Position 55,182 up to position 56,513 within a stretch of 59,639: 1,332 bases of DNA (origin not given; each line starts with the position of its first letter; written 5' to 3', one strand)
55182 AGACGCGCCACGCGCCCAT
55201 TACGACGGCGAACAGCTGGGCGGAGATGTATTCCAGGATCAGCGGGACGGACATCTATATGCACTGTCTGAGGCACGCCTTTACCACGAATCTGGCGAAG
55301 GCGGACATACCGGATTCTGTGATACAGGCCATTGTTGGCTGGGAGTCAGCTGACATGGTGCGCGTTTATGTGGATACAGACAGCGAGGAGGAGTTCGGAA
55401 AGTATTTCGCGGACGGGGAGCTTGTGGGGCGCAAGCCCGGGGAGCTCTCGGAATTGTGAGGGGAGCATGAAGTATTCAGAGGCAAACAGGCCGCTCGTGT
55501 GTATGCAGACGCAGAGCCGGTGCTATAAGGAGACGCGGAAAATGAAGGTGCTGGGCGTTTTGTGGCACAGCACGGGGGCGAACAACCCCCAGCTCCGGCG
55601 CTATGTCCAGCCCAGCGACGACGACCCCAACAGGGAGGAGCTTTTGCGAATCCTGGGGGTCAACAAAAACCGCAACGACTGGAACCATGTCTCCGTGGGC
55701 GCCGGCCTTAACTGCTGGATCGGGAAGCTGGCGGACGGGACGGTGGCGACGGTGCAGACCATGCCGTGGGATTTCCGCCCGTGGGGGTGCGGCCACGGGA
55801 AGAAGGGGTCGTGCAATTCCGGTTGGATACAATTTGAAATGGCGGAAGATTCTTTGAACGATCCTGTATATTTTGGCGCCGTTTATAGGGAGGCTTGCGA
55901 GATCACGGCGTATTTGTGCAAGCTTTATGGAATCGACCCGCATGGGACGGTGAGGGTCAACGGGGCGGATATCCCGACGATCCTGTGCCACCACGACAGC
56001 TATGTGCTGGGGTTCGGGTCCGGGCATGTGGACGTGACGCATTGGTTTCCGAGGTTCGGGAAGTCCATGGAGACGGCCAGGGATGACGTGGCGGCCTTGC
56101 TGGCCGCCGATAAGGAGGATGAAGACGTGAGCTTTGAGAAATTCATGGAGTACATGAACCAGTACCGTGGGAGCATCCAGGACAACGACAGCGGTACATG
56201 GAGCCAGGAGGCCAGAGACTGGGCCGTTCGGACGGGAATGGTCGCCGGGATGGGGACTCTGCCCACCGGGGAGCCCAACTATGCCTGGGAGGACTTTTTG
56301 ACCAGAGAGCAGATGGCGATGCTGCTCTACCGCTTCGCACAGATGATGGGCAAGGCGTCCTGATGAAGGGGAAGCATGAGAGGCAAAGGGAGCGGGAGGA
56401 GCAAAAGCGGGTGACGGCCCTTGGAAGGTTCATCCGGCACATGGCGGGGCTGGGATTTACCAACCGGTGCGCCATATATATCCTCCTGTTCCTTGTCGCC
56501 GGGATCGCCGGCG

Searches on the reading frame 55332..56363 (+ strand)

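Call 46: search_protein_families(library=pfam, proteins=[window:55332-56363:+], max_evalue=0.01)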
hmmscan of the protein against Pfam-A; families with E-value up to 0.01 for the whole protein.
window:55332-56363:+ (343 aa): 1 family
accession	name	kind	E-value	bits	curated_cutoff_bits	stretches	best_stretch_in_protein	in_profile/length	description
PF01510.30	Amidase_2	-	2.8e-09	37.8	26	1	71-220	3-119/131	N-acetylmuramoyl-L-alanine amidase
